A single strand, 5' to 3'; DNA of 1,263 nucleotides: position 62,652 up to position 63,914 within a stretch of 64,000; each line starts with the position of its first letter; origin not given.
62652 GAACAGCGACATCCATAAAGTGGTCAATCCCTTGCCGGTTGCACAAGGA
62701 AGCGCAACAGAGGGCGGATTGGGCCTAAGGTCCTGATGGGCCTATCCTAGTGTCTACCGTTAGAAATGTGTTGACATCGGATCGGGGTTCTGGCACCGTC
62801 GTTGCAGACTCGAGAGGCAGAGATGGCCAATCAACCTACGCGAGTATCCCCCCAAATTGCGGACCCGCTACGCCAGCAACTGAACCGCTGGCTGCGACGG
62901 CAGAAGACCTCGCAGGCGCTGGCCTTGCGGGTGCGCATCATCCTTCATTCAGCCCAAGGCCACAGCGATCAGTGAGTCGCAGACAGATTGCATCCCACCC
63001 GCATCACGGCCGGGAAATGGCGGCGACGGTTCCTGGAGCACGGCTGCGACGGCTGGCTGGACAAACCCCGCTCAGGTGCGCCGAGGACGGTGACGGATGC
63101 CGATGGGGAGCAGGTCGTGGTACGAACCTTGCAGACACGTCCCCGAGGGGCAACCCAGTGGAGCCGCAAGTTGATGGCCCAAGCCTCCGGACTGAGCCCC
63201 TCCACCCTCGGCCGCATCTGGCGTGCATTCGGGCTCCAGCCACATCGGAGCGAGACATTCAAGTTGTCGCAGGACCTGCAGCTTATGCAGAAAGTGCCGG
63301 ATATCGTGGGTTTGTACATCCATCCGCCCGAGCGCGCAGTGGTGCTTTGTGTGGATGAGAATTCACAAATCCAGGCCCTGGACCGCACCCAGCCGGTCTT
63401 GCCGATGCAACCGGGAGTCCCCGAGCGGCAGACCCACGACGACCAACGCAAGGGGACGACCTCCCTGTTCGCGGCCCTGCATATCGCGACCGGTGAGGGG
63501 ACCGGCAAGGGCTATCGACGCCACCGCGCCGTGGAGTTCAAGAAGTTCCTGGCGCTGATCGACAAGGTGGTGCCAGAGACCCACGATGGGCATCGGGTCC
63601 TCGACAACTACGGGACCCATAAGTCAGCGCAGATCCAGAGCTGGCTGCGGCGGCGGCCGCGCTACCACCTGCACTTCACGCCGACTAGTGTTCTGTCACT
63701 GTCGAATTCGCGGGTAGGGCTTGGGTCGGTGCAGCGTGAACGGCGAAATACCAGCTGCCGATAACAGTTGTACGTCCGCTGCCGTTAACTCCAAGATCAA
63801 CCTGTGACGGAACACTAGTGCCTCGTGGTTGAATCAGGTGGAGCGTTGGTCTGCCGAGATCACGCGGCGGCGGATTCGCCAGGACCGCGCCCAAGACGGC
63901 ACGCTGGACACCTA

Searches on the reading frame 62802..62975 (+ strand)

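Call 4: search_protein_families(library=pfam, proteins=[window:62802-62975:+], max_evalue=0.1)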
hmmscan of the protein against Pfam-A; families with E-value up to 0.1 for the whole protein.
window:62802-62975:+ (57 aa): 2 families
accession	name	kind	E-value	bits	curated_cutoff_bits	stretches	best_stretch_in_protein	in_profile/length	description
PF17937.6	TetR_C_28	-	0.028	15.2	26.4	1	16-53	30-67/96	Tetracyclin repressor-like, C-terminal domain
PF13384.12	HTH_23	-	0.099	12.9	24.6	0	40-56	4-20/50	Homeodomain-like domain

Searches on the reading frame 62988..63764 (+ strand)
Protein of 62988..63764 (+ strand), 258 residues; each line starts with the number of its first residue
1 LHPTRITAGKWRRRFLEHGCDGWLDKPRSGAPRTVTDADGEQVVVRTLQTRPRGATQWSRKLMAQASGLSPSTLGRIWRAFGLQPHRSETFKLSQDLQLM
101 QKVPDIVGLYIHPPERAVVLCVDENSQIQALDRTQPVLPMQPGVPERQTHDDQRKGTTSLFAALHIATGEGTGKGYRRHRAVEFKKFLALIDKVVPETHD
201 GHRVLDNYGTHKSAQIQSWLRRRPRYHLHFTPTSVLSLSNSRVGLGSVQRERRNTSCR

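Call 4: search_protein_families(library=pfam, proteins=[window:62988-63764:+], max_evalue=0.1)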
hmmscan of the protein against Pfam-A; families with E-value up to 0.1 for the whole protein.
window:62988-63764:+ (258 aa): 7 families
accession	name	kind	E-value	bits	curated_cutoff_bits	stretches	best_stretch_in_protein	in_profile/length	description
PF13565.12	HTH_32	-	5.8e-14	52.8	33.7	1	7-78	1-73/73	Homeodomain-like domain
PF13358.12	DDE_3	-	7.4e-10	39.3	28.6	1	119-233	2-114/146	DDE superfamily endonuclease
PF13518.12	HTH_28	-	0.0011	19.4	25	0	7-30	28-51/52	Helix-turn-helix domain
PF13551.12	HTH_29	-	0.0012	19.4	28.1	1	10-38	31-60/64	Winged helix-turn helix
PF01418.23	HTH_6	-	0.02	15.3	28.3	1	39-93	16-70/77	Helix-turn-helix domain, rpiR family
PF02954.25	HTH_8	-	0.045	13.9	22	1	55-76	16-37/42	Bacterial regulatory protein, Fis family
PF13384.12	HTH_23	-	0.067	13.5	24.6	0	5-23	31-49/50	Homeodomain-like domain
